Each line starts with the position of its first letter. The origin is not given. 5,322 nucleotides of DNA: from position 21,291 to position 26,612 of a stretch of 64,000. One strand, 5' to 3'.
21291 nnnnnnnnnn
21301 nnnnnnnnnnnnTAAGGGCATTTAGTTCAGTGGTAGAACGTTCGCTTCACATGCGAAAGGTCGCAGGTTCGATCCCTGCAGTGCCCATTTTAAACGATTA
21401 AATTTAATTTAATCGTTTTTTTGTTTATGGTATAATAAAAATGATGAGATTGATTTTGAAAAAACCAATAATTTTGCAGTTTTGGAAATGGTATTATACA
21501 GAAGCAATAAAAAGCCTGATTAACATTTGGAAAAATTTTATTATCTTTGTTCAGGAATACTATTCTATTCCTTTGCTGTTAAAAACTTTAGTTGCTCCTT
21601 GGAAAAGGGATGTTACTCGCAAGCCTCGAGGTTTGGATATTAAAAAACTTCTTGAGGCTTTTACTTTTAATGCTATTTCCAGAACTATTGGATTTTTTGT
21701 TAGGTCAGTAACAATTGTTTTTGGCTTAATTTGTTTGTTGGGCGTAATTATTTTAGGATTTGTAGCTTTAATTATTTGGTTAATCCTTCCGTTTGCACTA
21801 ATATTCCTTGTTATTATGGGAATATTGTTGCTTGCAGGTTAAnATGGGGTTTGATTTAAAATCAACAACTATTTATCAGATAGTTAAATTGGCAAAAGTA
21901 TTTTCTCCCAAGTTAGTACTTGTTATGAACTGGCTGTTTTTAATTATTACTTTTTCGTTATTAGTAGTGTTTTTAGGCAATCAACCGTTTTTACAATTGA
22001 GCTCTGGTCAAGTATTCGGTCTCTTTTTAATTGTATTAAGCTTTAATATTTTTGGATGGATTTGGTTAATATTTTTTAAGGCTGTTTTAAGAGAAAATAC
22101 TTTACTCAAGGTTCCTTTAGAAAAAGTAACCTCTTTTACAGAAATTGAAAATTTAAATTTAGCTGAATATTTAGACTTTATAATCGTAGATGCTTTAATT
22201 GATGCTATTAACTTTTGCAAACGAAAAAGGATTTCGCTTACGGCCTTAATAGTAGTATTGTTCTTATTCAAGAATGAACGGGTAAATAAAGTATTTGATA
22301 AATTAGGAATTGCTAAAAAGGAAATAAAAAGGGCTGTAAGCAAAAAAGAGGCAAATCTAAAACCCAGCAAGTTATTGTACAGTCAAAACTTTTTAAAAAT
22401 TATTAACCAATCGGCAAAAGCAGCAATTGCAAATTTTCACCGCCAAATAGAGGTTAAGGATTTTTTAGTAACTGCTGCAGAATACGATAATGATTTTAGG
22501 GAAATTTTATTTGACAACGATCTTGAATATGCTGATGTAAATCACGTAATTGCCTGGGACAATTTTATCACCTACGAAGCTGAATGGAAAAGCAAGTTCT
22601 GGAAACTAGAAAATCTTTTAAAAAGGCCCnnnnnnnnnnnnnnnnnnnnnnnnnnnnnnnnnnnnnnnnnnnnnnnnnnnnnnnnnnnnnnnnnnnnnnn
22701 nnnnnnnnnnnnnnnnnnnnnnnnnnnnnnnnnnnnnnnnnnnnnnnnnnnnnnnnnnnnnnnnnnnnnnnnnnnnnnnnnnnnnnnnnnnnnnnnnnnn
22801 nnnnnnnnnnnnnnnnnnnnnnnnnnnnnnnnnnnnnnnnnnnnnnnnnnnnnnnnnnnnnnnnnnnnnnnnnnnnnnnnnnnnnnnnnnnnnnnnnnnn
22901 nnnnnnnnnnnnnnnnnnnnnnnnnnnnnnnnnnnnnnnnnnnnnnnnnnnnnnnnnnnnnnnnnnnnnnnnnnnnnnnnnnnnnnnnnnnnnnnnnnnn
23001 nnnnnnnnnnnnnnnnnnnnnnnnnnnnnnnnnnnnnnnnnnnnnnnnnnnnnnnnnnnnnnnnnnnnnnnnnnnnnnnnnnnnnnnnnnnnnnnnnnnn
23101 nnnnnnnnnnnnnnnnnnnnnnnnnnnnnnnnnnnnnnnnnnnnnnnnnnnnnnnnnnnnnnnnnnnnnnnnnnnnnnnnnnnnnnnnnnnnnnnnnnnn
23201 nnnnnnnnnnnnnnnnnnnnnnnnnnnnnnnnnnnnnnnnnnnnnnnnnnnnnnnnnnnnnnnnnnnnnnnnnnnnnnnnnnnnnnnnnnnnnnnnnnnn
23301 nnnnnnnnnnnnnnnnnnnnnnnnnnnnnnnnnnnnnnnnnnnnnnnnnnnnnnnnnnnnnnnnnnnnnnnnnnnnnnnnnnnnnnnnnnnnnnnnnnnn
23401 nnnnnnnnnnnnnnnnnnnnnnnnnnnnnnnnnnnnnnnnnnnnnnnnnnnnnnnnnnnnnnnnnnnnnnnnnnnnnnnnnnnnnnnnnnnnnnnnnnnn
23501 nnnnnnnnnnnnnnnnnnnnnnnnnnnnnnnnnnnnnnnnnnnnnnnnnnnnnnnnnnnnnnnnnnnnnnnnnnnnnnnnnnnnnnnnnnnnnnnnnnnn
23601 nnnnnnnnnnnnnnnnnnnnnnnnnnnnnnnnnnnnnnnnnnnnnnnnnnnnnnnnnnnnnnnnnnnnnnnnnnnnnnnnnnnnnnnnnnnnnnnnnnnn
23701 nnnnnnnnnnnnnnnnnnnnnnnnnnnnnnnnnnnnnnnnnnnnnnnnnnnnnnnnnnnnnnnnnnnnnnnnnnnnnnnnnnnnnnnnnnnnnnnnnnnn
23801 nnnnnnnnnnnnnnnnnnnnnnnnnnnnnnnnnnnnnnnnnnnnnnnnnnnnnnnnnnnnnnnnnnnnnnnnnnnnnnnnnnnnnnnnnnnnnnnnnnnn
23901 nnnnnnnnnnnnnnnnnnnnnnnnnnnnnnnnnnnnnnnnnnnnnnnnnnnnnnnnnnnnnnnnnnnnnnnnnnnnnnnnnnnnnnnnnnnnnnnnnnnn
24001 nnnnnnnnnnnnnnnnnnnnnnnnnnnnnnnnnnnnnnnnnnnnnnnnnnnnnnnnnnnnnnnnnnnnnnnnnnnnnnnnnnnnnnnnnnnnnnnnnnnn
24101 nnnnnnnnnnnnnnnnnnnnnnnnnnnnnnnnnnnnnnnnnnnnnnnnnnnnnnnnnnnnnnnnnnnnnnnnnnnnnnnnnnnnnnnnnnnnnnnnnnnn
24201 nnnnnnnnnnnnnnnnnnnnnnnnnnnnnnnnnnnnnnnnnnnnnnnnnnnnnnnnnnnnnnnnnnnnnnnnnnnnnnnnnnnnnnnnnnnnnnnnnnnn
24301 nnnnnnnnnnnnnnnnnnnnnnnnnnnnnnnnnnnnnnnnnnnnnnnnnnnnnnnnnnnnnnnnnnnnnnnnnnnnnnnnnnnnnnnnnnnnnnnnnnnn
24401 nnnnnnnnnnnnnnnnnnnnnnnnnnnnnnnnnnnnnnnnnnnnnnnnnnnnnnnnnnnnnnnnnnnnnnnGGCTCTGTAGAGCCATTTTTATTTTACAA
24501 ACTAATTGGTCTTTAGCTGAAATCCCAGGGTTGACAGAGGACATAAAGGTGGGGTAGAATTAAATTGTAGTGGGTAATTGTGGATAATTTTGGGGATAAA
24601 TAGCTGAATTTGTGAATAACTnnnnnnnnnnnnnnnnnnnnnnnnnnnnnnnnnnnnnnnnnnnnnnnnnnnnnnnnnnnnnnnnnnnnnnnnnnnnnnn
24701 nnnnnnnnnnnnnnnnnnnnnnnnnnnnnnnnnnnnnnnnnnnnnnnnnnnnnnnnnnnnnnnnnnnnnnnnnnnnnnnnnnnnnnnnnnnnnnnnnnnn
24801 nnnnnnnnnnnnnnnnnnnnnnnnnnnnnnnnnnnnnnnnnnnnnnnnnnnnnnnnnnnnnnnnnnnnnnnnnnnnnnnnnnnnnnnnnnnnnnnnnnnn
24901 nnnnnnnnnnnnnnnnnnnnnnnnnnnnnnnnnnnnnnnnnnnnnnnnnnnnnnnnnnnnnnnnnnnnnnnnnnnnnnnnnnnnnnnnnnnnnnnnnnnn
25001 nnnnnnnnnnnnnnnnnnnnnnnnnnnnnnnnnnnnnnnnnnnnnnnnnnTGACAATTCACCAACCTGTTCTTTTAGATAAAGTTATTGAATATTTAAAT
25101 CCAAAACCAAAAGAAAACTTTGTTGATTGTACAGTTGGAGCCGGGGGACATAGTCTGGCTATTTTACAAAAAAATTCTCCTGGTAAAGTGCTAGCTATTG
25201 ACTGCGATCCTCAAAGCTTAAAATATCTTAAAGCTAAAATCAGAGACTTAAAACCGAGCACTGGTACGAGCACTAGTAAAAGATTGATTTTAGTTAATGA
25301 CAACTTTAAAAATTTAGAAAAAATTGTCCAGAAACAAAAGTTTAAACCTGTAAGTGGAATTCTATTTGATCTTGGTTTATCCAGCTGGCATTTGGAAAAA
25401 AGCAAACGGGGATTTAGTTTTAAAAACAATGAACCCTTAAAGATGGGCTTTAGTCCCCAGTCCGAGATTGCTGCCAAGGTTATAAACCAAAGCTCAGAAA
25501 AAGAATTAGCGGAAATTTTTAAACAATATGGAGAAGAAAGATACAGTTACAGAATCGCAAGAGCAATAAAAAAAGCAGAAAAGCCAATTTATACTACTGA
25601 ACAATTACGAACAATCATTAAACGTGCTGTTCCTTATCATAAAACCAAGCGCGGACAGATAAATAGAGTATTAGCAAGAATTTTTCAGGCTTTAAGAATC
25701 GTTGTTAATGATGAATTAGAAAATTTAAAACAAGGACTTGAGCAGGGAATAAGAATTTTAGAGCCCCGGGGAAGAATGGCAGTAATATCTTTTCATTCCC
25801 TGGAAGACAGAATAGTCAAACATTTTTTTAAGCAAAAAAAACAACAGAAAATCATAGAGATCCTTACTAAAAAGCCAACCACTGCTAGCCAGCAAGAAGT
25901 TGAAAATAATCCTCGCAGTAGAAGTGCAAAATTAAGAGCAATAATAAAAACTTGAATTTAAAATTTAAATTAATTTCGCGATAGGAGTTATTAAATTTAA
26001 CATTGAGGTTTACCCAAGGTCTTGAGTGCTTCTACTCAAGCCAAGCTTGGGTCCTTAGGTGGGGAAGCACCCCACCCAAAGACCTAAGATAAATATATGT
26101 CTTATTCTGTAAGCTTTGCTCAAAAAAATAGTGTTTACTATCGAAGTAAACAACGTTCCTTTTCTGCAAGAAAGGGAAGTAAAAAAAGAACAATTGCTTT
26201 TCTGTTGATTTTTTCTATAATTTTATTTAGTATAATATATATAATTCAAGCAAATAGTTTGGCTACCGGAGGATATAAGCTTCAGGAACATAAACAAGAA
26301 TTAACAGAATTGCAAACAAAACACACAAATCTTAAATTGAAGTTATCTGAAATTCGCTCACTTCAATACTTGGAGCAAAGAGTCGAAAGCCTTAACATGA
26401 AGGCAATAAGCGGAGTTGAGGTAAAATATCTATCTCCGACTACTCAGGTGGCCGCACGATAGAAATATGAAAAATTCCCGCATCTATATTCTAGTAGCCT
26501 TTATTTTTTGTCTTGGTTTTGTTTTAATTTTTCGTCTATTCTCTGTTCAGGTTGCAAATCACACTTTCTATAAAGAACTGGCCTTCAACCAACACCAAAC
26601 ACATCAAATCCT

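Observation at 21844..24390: Membrane-anchored ClpB/ClpC-like protein with a catalytically dead D1 ring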

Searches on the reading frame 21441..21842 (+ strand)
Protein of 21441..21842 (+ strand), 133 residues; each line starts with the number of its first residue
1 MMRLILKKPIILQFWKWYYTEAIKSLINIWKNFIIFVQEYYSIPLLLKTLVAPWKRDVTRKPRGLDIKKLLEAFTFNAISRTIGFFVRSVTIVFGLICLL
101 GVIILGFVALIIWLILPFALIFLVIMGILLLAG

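Call 4: search_protein_families(library=pfam, proteins=[window:21441-21842:+], max_evalue=0.01)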
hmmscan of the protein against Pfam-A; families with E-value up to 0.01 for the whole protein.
window:21441-21842:+ (133 aa): 0 families

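Call 5: search_protein_families(library=ncbifam, proteins=[window:21441-21842:+], max_evalue=0.01)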
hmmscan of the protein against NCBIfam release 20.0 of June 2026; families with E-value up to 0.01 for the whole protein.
window:21441-21842:+ (133 aa): 0 families

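Call 29: find_homologous_proteins(query=window:21441-21839:+, max_evalue=0.001)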
Query window:21441-21839:+ (133 aa): 68 proteins with E <= 0.001 among 83 candidates.
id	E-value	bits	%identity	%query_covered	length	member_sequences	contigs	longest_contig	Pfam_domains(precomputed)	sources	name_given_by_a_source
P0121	2.0e-75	270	100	99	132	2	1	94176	-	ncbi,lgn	-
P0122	1.4e-66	241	85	99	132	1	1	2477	-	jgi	-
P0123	2.3e-66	240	84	99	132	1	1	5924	-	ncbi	-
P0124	1.7e-64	234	83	99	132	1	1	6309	-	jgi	-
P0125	9.1e-58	212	75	99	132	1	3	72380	-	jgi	-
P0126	4.0e-57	210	73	100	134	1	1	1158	-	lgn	-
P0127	1.3e-55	205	72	98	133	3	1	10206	-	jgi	-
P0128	6.1e-54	200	69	99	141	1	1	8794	-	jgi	jgi:hypothetical protein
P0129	1.0e-53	199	70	99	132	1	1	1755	-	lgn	-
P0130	1.8e-53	198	72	92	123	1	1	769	-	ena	-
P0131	8.5e-53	196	68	99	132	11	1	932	-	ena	-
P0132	9.7e-53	196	70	99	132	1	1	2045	-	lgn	-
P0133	6.3e-52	194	68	99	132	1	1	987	-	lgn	-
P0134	1.5e-51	192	69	99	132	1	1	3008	-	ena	-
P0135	2.1e-51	192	73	92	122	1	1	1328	-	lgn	-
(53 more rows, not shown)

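Call 30: list_cluster_members(proteins=[P0121, P0001, P0002])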
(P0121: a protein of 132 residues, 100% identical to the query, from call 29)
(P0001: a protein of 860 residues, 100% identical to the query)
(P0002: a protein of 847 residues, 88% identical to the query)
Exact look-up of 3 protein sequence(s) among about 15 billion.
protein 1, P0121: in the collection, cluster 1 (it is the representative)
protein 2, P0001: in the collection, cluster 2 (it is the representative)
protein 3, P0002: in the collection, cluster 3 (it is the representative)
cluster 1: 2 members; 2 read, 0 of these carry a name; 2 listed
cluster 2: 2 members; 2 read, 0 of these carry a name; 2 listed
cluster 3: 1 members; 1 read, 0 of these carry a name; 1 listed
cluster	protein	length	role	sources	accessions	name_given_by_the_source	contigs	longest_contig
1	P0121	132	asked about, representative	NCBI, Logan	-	-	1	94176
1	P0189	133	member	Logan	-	-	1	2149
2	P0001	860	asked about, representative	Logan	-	-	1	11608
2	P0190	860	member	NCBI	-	-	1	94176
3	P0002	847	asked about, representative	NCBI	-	-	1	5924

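Call 58: find_encoding_contigs(protein=P0121, flank=3000, max_places=2)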
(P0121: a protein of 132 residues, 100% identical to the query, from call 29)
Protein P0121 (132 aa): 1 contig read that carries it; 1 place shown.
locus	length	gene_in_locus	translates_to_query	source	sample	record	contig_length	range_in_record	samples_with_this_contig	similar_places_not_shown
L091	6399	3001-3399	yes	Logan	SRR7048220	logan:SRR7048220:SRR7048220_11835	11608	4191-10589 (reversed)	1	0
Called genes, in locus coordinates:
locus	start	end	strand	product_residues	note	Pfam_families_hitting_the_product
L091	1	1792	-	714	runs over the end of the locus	-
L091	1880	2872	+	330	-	-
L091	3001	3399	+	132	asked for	-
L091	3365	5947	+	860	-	PF20720:nSTAND3 (faint), PF20030:bpMoxR (faint), PF00004:AAA (weak), PF17871:AAA_lid_9, PF00004:AAA (weak), PF07724:AAA_2, PF07728:AAA_5, PF10431:ClpB_D2-small, +2 more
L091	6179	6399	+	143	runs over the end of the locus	PF02381:MraZ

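Call 61: predict_structure(alignment_id=A2)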
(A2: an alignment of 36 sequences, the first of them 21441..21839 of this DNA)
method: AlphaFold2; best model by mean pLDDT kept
length: 133 residues; sequences in the alignment: 36
mean_pLDDT: 84.3   pTM: 0.58
mean pLDDT of the five models: 84.3, 83.5, 79.6, 79.4, 74.6
residues with pLDDT >= 90: 60; 70-90: 57; 50-70: 12; < 50: 4
segments of 3 or more residues with pLDDT < 50: 1-4
pLDDT, mean of each block of 10 residues (from residue 1): 58 87 93 91 81 67 76 84 87 92 94 92 93 88
secondary structure, 60 per line:
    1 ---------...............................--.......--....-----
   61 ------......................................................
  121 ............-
elements in order: H10-40 H43-49 H52-55 H67-132

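Call 63: search_protein_families(library=phrogs, proteins=[window:21441-21839:+], max_evalue=0.01)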
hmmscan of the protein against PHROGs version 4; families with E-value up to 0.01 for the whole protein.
window:21441-21839:+ (133 aa): 0 families

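Call 65: search_protein_families(library=padloc, proteins=[window:21441-21839:+], max_evalue=0.001)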
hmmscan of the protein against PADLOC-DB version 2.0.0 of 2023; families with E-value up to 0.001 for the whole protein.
window:21441-21839:+ (133 aa): 0 families

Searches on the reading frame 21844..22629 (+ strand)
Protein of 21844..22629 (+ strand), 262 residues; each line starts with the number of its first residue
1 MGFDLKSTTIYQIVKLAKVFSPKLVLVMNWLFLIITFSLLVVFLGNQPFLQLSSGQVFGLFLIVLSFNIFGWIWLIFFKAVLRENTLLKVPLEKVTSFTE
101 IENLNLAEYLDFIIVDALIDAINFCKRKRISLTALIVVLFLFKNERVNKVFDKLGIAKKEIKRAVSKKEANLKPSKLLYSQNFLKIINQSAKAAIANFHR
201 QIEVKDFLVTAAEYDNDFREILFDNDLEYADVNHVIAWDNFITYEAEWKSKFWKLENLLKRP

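Call 54: search_protein_representatives(protein=window:21844-22629:+)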
Query: 262 residues. Proteins with E-value up to 0.001 (for the whole library): 62; up to 1e-10: 14; up to 1e-30: 2. The best 62 are listed.
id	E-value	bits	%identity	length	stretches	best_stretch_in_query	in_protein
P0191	1.7e-77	276.9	51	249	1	2-249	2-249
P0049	1.5e-39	152.5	36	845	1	3-261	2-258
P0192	8.9e-22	94.4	57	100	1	1-98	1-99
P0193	7.6e-17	78.2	60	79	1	2-78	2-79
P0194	1.5e-16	77.2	32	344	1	1-260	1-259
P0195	2.4e-15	73.3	30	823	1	34-260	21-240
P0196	2.8e-15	73.1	41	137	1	3-131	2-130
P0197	7.0e-14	68.5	28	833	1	3-258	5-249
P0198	1.6e-13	67.4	30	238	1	19-261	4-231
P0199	2.8e-12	63.2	27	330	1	3-257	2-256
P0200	1.3e-11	61.1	31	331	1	3-260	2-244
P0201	3.7e-11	59.6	29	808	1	26-260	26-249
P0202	5.6e-11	59.0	31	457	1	2-261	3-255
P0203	1.0e-10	58.1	33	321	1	3-261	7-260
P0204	2.0e-10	57.2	30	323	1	3-260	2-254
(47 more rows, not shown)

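Call 63: search_protein_families(library=phrogs, proteins=[window:21844-22629:+], max_evalue=0.01)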
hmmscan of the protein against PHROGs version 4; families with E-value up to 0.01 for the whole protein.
window:21844-22629:+ (262 aa): 0 families

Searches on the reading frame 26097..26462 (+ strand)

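Call 32: search_protein_families(library=pfam, proteins=[window:26097-26462:+], max_evalue=0.001)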
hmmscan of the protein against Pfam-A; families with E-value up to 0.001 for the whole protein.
window:26097-26462:+ (121 aa): 1 family
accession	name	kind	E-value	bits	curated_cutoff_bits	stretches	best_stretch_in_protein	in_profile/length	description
PF19579.4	FtsL_2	-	0.00071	19.9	24.6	1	37-102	20-85/100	Bacteriodetes cell division protein (FtsL-like)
